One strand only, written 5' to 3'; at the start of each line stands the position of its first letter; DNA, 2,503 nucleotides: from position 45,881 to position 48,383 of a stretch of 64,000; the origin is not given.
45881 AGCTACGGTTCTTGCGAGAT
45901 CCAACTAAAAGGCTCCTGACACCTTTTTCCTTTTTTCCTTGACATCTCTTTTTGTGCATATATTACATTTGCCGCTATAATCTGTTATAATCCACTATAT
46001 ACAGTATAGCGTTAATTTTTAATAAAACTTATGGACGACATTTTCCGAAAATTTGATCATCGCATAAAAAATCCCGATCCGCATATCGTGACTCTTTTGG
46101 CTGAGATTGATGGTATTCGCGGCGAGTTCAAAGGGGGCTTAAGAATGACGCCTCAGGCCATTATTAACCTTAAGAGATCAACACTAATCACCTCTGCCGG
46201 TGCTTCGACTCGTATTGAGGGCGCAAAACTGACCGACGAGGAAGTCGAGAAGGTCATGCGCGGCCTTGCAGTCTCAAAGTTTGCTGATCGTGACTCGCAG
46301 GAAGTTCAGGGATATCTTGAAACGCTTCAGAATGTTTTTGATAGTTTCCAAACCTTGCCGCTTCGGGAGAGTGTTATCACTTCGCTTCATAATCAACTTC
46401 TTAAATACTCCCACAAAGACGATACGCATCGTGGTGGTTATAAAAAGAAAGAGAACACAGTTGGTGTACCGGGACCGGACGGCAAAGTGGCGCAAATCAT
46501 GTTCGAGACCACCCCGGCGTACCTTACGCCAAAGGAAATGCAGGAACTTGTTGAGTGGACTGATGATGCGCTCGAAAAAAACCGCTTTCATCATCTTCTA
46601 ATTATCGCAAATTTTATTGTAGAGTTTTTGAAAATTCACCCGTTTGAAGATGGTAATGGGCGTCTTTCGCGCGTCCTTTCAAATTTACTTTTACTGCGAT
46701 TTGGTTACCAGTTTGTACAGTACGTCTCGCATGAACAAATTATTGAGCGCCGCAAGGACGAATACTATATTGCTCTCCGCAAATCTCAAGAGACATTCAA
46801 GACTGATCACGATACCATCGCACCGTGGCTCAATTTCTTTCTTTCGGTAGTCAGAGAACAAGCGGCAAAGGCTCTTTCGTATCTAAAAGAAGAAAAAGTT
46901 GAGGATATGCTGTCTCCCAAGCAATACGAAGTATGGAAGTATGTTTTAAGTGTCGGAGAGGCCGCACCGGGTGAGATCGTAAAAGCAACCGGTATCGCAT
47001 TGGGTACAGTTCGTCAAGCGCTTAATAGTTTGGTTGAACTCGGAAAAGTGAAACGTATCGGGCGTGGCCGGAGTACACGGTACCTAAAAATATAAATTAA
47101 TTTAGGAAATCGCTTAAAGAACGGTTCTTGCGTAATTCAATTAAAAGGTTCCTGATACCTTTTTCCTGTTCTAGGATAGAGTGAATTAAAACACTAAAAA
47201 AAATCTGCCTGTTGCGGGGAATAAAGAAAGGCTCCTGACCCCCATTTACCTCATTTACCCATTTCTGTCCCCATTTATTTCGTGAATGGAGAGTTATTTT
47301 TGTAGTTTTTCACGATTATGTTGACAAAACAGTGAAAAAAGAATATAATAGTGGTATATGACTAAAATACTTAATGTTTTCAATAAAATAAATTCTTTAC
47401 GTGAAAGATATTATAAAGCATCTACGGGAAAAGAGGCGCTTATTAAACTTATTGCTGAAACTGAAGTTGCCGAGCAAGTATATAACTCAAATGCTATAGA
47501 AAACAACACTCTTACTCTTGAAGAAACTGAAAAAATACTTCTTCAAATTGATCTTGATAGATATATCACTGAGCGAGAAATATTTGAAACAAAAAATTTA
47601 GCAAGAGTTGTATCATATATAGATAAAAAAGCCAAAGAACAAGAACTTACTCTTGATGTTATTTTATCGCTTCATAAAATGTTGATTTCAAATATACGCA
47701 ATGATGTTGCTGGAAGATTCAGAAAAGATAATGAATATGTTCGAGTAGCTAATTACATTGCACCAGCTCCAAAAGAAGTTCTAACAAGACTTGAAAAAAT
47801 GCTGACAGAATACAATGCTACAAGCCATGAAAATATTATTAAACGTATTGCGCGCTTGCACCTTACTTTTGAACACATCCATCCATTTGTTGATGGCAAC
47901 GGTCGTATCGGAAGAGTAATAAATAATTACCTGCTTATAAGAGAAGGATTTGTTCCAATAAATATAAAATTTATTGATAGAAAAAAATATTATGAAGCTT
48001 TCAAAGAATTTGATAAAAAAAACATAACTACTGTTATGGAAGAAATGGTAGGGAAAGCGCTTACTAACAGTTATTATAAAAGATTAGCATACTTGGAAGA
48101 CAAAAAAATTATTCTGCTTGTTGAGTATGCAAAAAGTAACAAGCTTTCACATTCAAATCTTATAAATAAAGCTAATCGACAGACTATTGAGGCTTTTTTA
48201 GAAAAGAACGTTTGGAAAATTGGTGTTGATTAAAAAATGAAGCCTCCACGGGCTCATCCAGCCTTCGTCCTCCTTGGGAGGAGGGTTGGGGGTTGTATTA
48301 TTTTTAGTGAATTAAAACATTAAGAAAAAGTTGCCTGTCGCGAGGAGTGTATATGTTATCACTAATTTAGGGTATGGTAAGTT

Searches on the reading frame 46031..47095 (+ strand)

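Call 84: search_protein_families(library=pfam, proteins=[window:46031-47095:+], max_evalue=0.001)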
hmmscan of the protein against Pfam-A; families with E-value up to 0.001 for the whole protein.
window:46031-47095:+ (354 aa): 3 families
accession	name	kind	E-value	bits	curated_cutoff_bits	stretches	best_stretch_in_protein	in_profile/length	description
PF02661.23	Fic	-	9.1e-16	58.9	24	1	111-221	2-93/93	Fic/DOC family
PF22168.2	DIP2311-like_C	-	3.4e-07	30.9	27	1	307-351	16-60/63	Transcriptional regulator DIP2311-like, C-terminal domain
PF01978.25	TrmB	-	0.00037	20.7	25.6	0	295-348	7-59/68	Sugar-specific transcriptional regulator TrmB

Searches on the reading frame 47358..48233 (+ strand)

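Call 84: search_protein_families(library=pfam, proteins=[window:47358-48233:+], max_evalue=0.001)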
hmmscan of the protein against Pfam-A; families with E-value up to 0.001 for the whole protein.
window:47358-48233:+ (291 aa): 1 family
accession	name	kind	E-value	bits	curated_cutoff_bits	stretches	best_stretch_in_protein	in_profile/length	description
PF02661.23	Fic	-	4.7e-23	82.3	24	1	97-193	2-93/93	Fic/DOC family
